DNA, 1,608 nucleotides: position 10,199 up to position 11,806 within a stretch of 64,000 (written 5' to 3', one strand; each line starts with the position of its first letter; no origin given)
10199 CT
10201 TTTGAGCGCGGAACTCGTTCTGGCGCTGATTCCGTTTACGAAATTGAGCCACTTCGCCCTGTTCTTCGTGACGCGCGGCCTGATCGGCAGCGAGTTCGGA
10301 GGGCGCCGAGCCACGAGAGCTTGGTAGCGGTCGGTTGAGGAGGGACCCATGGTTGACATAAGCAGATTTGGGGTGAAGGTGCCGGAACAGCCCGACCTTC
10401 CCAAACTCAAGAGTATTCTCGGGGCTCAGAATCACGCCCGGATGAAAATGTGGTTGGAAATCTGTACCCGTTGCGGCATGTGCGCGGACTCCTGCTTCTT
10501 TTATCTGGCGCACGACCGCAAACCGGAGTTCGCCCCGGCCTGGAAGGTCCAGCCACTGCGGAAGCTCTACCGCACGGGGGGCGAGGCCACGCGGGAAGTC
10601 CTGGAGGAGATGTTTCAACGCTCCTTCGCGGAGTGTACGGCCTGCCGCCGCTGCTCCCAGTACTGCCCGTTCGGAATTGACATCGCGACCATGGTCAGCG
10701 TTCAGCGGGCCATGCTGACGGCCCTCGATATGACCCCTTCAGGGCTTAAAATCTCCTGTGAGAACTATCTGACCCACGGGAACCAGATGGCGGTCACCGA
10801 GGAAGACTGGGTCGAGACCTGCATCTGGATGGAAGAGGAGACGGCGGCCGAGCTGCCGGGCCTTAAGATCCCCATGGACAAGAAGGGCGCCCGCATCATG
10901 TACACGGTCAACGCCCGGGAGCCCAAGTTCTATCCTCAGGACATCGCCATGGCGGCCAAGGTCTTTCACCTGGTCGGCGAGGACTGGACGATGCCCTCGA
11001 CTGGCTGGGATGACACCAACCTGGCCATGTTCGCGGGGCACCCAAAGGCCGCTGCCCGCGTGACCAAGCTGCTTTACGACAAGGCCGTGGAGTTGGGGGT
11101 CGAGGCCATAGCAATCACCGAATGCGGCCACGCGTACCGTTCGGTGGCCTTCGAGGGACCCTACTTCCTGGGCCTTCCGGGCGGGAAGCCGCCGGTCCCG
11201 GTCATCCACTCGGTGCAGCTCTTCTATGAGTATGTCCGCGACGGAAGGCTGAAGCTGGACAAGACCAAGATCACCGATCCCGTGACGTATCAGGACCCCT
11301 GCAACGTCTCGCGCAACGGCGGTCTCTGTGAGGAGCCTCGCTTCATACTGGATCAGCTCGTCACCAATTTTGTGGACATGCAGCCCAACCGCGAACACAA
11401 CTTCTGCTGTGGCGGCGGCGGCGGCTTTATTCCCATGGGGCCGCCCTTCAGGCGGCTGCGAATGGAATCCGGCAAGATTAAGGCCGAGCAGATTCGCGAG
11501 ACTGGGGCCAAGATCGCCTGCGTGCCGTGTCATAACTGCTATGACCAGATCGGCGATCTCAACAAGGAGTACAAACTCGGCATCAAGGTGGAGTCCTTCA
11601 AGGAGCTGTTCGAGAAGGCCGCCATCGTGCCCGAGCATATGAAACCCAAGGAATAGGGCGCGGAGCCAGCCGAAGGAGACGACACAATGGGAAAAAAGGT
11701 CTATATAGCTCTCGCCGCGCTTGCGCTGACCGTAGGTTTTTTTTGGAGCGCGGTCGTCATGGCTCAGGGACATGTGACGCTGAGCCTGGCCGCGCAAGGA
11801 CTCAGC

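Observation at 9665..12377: Tmc-like membrane redox module (cytochrome b – HdrD-like CCG protein – tetraheme cytochrome c) fused to the 3' end of the nuo operon, with inverted gene order and no TmcD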

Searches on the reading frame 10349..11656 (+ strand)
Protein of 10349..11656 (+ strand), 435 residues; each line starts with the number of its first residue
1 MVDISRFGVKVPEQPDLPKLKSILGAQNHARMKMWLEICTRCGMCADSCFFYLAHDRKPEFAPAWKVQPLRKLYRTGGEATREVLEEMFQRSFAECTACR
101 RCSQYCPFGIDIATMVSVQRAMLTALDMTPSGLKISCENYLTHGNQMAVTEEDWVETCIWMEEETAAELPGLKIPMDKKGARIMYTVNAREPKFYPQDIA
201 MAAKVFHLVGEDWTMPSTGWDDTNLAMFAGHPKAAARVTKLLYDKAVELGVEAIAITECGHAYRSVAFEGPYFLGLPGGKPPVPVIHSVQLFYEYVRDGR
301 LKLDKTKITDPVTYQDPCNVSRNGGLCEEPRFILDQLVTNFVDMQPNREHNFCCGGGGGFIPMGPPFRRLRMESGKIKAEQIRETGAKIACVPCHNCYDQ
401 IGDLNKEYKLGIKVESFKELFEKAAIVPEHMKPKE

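Call 8: search_protein_families(library=pfam, proteins=[window:10349-11656:+], max_evalue=0.01)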
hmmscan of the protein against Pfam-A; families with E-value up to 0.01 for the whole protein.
window:10349-11656:+ (435 aa): 9 families
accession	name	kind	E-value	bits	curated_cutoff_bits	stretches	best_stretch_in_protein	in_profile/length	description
PF13183.11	Fer4_8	-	7.6e-12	46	27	1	36-110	2-68/68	4Fe-4S dicluster domain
PF02754.22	CCG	-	1e-09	38.8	20.6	1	312-401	1-84/85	Cysteine-rich domain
PF13534.11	Fer4_17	-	4.4e-09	37.2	22.2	1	39-111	2-61/61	4Fe-4S dicluster domain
PF12838.12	Fer4_7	-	4e-06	27.6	27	1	39-110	2-52/52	4Fe-4S dicluster domain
PF13746.11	Fer4_18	-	8e-06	26.5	27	1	82-114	47-79/114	4Fe-4S dicluster domain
PF13187.11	Fer4_9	-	1.5e-05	25.4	27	1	39-109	2-50/52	4Fe-4S dicluster domain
PF14697.11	Fer4_21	-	0.00038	21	35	0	87-108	32-53/59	4Fe-4S dicluster domain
PF00037.32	Fer4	-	0.00068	19.8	21.1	1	95-109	7-21/24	4Fe-4S binding domain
PF13237.11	Fer4_10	-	0.001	19.4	25.5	0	93-111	6-27/53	4Fe-4S dicluster domain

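Call 9: search_protein_families(library=ncbifam, proteins=[window:10349-11656:+], max_evalue=0.01)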
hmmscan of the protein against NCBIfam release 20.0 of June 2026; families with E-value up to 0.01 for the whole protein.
window:10349-11656:+ (435 aa): 19 families
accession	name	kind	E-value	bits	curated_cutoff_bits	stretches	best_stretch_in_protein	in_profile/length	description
NF045711.1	sulf_resp_HmcF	equivalog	8.7e-143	476.4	750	1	18-433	41-457/457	sulfate respiration complex iron-sulfur protein HmcF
NF045724.1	ferredox_TmcB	equivalog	2.7e-129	431.5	735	1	20-420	24-423/430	electron transfer complex ferredoxin TmcB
NF045796.1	DsrK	equivalog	4.4e-64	216.8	400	1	28-412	41-427/453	sulfate reduction electron transfer complex DsrMKJOP subunit DsrK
NF045670.1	quin_L_LdhH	equivalog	8.7e-18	63.9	800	2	292-420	579-704/706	L-lactate dehydrogenase (quinone) large subunit LdhH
NF004898.0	PRK06259.1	equivalog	2.8e-17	62.5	385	1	304-424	371-487/488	fumarate reductase (CoM/CoB) subunit TfrB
NF008369.0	PRK11168.1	equivalog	1.5e-10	40.5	278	1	31-125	5-89/401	anaerobic glycerol-3-phosphate dehydrogenase subunit C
NF005746.0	PRK07570.1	subfamily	6.7e-07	28.8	243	1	22-125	142-243/250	succinate dehydrogenase/fumarate reductase iron-sulfur subunit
NF008434.0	PRK11274.1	equivalog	1.2e-06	27.8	333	1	30-124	16-103/409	glycolate oxidase subunit GlcF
NF045663.1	diclust_near_Sec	equivalog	1.7e-06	26.5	530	1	289-406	512-623/759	pyridine nucleotide-disulfide oxidoreductase/dicluster-binding protein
NF009226.0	PRK12576.1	equivalog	4.8e-06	26.1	344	1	34-123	150-237/317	succinate dehydrogenase/fumarate reductase iron-sulfur subunit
TIGR03379.1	glycerol3P_GlpC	equivalog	2e-05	23.5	279.9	1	37-123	5-81/397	anaerobic glycerol-3-phosphate dehydrogenase subunit GlpC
NF004616.0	PRK05950.1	subfamily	2.7e-05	23.4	228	1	36-123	146-233/238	succinate dehydrogenase iron-sulfur subunit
TIGR00384.1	dhsB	subfamily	0.00023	20.7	88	1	34-116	137-218/222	succinate dehydrogenase and fumarate reductase iron-sulfur protein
TIGR02486.1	RDH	subfamily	0.0003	20.8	160.35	1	37-116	205-286/314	reductive dehalogenase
NF006391.0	PRK08640.1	equivalog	0.0004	19.4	244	1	29-119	145-235/254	succinate dehydrogenase iron-sulfur subunit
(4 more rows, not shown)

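Call 12: find_homologous_proteins(query=window:10349-11653:+, max_evalue=1e-20)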
Query window:10349-11653:+ (435 aa): 2128 proteins with E <= 1e-20 among 6115 candidates; the best 120 are listed.
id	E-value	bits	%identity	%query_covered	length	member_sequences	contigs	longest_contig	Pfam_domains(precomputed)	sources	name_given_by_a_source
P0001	2.6e-278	941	90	100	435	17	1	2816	PF12838.13,PF13534.12,PF02754.22,PF13237.12,PF13183.12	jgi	jgi:Fe-S oxidoreductase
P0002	1.5e-192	658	63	96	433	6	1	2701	PF00037.33,PF12838.13,PF13534.12,PF02754.22,PF13183.12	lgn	-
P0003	1.8e-186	638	62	97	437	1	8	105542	PF00037.33,PF12838.13,PF13534.12,PF02754.22,PF13183.12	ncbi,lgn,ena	-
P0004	4.1e-185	634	62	96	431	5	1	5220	PF00037.33,PF12838.13,PF13534.12,PF02754.22,PF13183.12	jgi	jgi:Fe-S oxidoreductase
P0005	3.6e-183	628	62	97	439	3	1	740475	PF00037.33,PF13534.12,PF02754.22,PF13183.12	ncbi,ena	-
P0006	4.3e-182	624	60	97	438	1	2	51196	PF00037.33,PF13534.12,PF02754.22,PF13183.12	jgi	-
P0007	7.4e-181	620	60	97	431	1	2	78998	PF12838.13,PF13534.12,PF02754.22,PF13183.12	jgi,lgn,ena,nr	nr:(Fe-S)-binding protein [Desulfobacterales bacterium]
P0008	8.9e-181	620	62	97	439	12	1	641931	PF13534.12,PF02754.22,PF13183.12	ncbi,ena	-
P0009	9.2e-181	620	60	97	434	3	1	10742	PF12797.13,PF00037.33,PF13534.12,PF02754.22,PF13183.12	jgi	jgi:Fe-S oxidoreductase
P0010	1.4e-180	619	61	97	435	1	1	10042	PF00037.33,PF13534.12,PF02754.22,PF13183.12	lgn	-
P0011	1.8e-180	619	60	97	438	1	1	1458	PF00037.33,PF13534.12,PF02754.22,PF13183.12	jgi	jgi:Fe-S oxidoreductase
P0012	2.6e-180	618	61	97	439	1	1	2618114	PF00037.33,PF12838.13,PF13534.12,PF02754.22,PF13183.12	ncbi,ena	-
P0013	3.2e-180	618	61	96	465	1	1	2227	PF00037.33,PF13534.12,PF02754.22,PF13183.12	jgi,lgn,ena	-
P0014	5.8e-180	617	60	98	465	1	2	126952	PF00037.33,PF12838.13,PF13534.12,PF02754.22,PF13183.12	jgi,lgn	jgi:Fe-S oxidoreductase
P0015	5.9e-180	617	61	95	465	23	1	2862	PF13534.12,PF02754.22,PF13183.12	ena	-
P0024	1.6e-179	615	61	96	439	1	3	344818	PF00037.33,PF13534.12,PF02754.22,PF13183.12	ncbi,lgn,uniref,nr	ncbi:(Fe-S)-binding protein [Desulfoferrobacter suflitae]|uniref:(Fe-S)-binding protein n=1 Tax=Desu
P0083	1.5e-175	602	60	98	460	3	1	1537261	PF13534.12,PF02754.22,PF13183.12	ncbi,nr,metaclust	ncbi:hypothetical protein AAU61_06135 [Desulfocarbo indianensis]|nr:hypothetical protein AAU61_06135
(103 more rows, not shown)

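Call 16: find_related_loci(query=A1, collection=genome_contigs, flank=10000)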
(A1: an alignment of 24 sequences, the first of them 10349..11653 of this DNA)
Query A1 (435 aa) in genome_contigs; peptide patterns used: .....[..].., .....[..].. (x = any residue, [..] = any of these).
515 stretches matched a pattern; 508 encode a relative of the query (tblastn E <= 1e-3); the best 80 are kept; 80 distinct loci.
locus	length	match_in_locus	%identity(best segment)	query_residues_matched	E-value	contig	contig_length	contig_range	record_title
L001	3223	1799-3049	63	20-434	0e+0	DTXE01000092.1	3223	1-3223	MAG TPA_asm: Syntrophaceae bacterium isolate UWMA-0184 k99_1347240, whole genome shotgun sequence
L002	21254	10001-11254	64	20-435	0e+0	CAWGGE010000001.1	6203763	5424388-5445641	MAG: uncultured delta proteobacterium isolate MFD01828.bin.2.72 genome assembly, contig: contig_14663, whole genome shot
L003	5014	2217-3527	61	4-434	0e+0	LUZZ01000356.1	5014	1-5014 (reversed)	MAG: Syntrophobacterales bacterium Delta_01 Delta_01_contig_31063, whole genome shotgun sequence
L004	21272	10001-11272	63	13-433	1e-179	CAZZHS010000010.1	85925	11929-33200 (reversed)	MAG TPA_asm: uncultured Syntrophobacteraceae bacterium isolate binchicken_co168_8 genome assembly, contig: NODE_357_leng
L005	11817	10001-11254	62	20-435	5e-179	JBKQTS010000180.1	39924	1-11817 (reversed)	MAG: Syntrophobacteraceae bacterium isolate MHr2D2E2F__bin_75 MHr2D2E2F_000000181737, whole genome shotgun sequence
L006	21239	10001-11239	60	20-435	1e-178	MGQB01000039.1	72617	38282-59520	MAG: Deltaproteobacteria bacterium RBG_13_43_22 RBG_13_scaffold_98, whole genome shotgun sequence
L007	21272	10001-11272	62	12-432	3e-178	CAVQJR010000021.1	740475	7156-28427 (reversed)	MAG: uncultured delta proteobacterium isolate MFD02416.bin.1.270 genome assembly, contig: contig_8851, whole genome shot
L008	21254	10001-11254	62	20-435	5e-177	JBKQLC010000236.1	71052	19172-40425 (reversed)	MAG: Syntrophobacteraceae bacterium isolate CRr2D2E2F__bin_5 CRr2D2E2F_000000282978, whole genome shotgun sequence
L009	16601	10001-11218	60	20-428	4e-177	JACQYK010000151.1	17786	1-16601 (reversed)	MAG: Deltaproteobacteria bacterium isolate NC_groundwater_1539_Pr4_S-0.65um_50_9 SR1-18-Sp65_coassembly_scaffold_199118,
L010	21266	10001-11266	62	16-435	1e-176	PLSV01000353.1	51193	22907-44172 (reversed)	MAG: Syntrophobacteraceae bacterium isolate bog_1154 73.20120700_S1D.281_contig_70708, whole genome shotgun sequence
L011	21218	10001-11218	60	20-428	2e-176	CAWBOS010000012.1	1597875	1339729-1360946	MAG: uncultured delta proteobacterium isolate MFD01299.bin.3.111 genome assembly, contig: contig_6052, whole genome shot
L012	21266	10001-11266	60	16-435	3e-175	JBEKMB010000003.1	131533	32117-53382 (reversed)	MAG: Syntrophobacteraceae bacterium isolate SPRUCE 384 SPRUCE_384_3, whole genome shotgun sequence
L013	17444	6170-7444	62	9-433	7e-175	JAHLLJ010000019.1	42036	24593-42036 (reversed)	MAG: Deltaproteobacteria bacterium isolate MAG101 NODE_1963_length_42036_cov_245.604607, whole genome shotgun sequence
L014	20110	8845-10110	61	16-435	5e-175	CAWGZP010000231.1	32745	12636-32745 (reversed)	MAG: uncultured delta proteobacterium isolate MFD02138.bin.2.17 genome assembly, contig: contig_85602, whole genome shot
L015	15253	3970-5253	61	11-435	1e-174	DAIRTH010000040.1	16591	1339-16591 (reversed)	MAG TPA_asm: Syntrophobacteraceae bacterium isolate CTOTU7634 NODE_5646_length_16591_cov_6.643747, whole genome shotgun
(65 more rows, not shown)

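Call 27: find_related_loci(query=window:10349-11653:+, collection=metagenome_contigs, flank=10000)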
Query window:10349-11653:+ (435 aa) in metagenome_contigs; peptide patterns used: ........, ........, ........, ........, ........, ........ (x = any residue, [..] = any of these).
314 stretches matched a pattern; 281 encode a relative of the query (tblastn E <= 1e-3); the best 80 are kept; 80 distinct loci.
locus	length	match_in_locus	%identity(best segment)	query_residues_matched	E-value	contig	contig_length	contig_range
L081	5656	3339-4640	89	1-434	0e+0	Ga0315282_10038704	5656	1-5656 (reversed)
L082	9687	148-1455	81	1-435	0e+0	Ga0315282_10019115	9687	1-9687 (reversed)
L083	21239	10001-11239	60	20-435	6e-179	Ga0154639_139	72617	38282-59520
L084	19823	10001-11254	62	20-435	1e-177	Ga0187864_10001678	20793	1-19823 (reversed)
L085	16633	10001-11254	62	20-435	2e-177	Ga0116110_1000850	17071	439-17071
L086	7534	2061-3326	62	16-435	2e-177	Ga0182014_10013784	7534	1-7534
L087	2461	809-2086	62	13-435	0e+0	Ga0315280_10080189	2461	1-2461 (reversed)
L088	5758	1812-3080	62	16-435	2e-179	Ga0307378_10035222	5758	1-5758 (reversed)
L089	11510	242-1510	62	16-435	1e-176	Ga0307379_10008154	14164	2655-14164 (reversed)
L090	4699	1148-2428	60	11-435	3e-180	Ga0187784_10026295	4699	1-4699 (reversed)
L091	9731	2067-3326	62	16-433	6e-175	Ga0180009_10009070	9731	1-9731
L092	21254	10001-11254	61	20-435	2e-174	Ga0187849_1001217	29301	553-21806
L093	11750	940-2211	61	12-433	9e-175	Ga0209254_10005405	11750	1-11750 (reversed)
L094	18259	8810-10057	61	20-433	2e-173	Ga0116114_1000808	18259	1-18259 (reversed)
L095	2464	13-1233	62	30-434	0e+0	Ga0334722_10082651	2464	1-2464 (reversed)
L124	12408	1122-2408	57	7-434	3e-164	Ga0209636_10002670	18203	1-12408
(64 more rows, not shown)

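Call 28: find_encoding_contigs(protein=P0001, flank=10000)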
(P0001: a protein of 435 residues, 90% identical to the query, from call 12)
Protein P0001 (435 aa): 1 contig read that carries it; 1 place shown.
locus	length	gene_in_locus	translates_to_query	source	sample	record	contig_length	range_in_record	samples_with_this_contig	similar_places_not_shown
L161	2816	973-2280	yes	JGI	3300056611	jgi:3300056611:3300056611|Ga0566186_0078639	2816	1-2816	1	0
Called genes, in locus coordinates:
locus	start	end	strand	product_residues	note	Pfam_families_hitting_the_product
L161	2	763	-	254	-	?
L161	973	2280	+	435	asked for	PF12838:Fer4_7 (weak), PF13183:Fer4_8, PF13237:Fer4_10 (faint), PF13534:Fer4_17, PF02754:CCG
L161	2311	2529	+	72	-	-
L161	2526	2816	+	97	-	?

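Call 35: search_solved_structures(query=window:10349-11653:+, max_evalue=0.001)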
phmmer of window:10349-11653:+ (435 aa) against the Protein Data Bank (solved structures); distinct sequences matched with E-value up to 0.001: 1.
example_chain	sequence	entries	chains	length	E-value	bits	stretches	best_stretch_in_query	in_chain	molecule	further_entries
9ojn_A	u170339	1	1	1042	1.2e-11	47.2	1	95-397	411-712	Iron-sulfur-binding reductase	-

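Call 48: search_protein_families(library=ncbifam, proteins=[P0024, P0083, P0007], max_evalue=1e-30)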
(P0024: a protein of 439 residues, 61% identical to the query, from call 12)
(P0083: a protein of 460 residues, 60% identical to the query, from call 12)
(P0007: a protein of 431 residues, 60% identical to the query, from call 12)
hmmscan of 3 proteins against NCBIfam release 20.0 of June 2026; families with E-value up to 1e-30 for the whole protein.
P0024 (439 aa): 3 families
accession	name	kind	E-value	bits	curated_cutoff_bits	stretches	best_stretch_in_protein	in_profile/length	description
NF045711.1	sulf_resp_HmcF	equivalog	4.8e-158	526.7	750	1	8-428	37-456/457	sulfate respiration complex iron-sulfur protein HmcF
NF045724.1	ferredox_TmcB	equivalog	2.1e-129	431.9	735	1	12-421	22-428/430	electron transfer complex ferredoxin TmcB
NF045796.1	DsrK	equivalog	1.7e-54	185.2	400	1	25-427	44-441/453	sulfate reduction electron transfer complex DsrMKJOP subunit DsrK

P0083 (460 aa): 3 families
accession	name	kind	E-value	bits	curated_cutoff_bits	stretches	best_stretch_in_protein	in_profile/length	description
NF045711.1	sulf_resp_HmcF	equivalog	8.2e-150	499.6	750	1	18-440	35-455/457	sulfate respiration complex iron-sulfur protein HmcF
NF045724.1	ferredox_TmcB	equivalog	6.2e-123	410.6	735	1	24-434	22-428/430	electron transfer complex ferredoxin TmcB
NF045796.1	DsrK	equivalog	3.8e-54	184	400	1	37-439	44-440/453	sulfate reduction electron transfer complex DsrMKJOP subunit DsrK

P0007 (431 aa): 3 families
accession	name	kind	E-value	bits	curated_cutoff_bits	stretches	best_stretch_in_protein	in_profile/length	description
NF045711.1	sulf_resp_HmcF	equivalog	2.6e-167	557.2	750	1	1-426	33-457/457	sulfate respiration complex iron-sulfur protein HmcF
NF045724.1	ferredox_TmcB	equivalog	2.8e-138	461.1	735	1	9-418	22-428/430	electron transfer complex ferredoxin TmcB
NF045796.1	DsrK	equivalog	1.4e-62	211.8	400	1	19-415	41-437/453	sulfate reduction electron transfer complex DsrMKJOP subunit DsrK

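Call 90: predict_structure(alignment_id=A1)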
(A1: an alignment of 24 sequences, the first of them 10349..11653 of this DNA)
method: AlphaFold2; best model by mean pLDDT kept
length: 435 residues; sequences in the alignment: 24
mean_pLDDT: 85.0   pTM: 0.87
mean pLDDT of the five models: 85.0, 79.8, 79.7, 78.6, 78.2
residues with pLDDT >= 90: 207; 70-90: 180; 50-70: 34; < 50: 14
segments of 3 or more residues with pLDDT < 50: 192-194, 348-351, 356-362
pLDDT, mean of each block of 10 residues (from residue 1): 79 89 85 85 72 81 84 89 91 70 63 84 91 89 90 91 90 96 88 66 95 95 84 89 98 91 87 91 95 96 96 79 80 94 65 49 67 83 92 79 90 92 94 84
secondary structure, 60 per line:
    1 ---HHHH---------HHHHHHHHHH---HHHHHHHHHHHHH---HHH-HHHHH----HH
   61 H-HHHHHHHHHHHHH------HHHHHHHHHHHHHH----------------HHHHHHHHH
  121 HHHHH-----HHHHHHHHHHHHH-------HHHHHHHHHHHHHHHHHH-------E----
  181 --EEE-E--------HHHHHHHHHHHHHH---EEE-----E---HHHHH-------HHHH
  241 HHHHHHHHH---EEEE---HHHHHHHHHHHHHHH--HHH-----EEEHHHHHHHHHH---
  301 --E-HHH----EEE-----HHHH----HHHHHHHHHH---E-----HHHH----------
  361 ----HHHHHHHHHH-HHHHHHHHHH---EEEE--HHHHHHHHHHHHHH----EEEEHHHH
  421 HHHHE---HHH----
elements in order: H4-7 H17-26 H30-42 H50-54 H63-75 H82-95 H112-125 H131-143 H151-168 E183-185 H196-209 E213-215 H225-229 H237-249 E253-256 H260-274 E285-287 H288-297 E312-314 H320-323 H328-337 H347-350 H365-374 H376-385 E389-392 H395-408 E413-416 H417-424

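Call 92: fold_search(model_id=the predicted structure, library=pdb)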
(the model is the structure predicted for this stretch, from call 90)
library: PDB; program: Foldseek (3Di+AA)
matches with E <= 10: 655; with E <= 0.001: 4
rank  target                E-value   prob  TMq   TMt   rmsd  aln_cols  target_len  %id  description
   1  9ojn                  2.0e-11  1.00  0.69  0.42   5.1       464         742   19  Structure of Mycobacterium smegmatis EtfD (released 2025-05-21)
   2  9a6l_A                7.3e-06  1.00  0.43  0.74   4.0       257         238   15  Integrative model of LUTA-LUTB by crosslinking MS and deep learning (released 2024-09-18)
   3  7bkb_B                1.1e-04  1.00  0.44  0.62   4.2       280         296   18  Formate dehydrogenase - heterodisulfide reductase - formylmethanofuran dehydrogenase complex from Methanospirillum hun (released 2021-09-29)
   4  8rvu_B                3.6e-04  1.00  0.44  0.65   4.8       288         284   16  CryoEM structure of the Elp-Hdr complex of Methanothermobacter marburgensis state 2 (composite structure) (released 2025-05-14)
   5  8rvy_B                1.1e-03  1.00  0.44  0.64   4.7       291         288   15  CryoEM structure of the Elp-Hdr complex of Methanothermobacter marburgensis state 1 (composite structure) (released 2025-05-14)
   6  8rvy_b                2.2e-03  1.00  0.40  0.58   5.1       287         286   18  CryoEM structure of the Elp-Hdr complex of Methanothermobacter marburgensis state 1 (composite structure) (released 2025-05-14)
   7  8rwn_B                2.4e-03  1.00  0.44  0.64   4.7       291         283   15  CryoEM structure of the Hdr(ABC)2 subunits of the Elp-Hdr complex of Methanothermobacter marburgensis (released 2025-05-14)
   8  2eq5_A                2.6e-03  0.96  0.21  0.34   9.6       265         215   14  Crystal structure of hydantoin racemase from Pyrococcus horikoshii OT3 (released 2007-10-02)
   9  5hj7_B                2.7e-03  0.99  0.24  0.34   9.9       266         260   12  Glutamate Racemase Mycobacterium tuberculosis (MurI) with bound D-glutamate, 2.3 Angstrom resolution, X-ray diffractio (released 2016-05-25)
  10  2eq5_B                2.8e-03  0.98  0.22  0.35   9.3       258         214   15  Crystal structure of hydantoin racemase from Pyrococcus horikoshii OT3 (released 2007-10-02)
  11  5ijw_A                3.5e-03  0.99  0.24  0.33   8.9       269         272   12  Glutamate Racemase (MurI) from Mycobacterium smegmatis with bound D-glutamate, 1.8 Angstrom resolution, X-ray diffract (released 2016-05-25)
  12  3ojc_A                4.0e-03  0.95  0.22  0.35   9.8       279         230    9  Crystal structure of a putative Asp/Glu Racemase from Yersinia pestis (released 2010-09-15)
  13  1zuw_B                4.3e-03  0.99  0.25  0.37   9.6       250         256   10  Crystal structure of B.subtilis glutamate racemase (RacE) with D-Glu (released 2005-12-06)
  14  2gzm_B                4.7e-03  0.97  0.20  0.28   8.6       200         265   12  Crystal Structure of the Glutamate Racemase from Bacillus anthracis (released 2007-05-29)
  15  2gzm_A                5.0e-03  0.98  0.23  0.33   9.2       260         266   10  Crystal Structure of the Glutamate Racemase from Bacillus anthracis (released 2007-05-29)
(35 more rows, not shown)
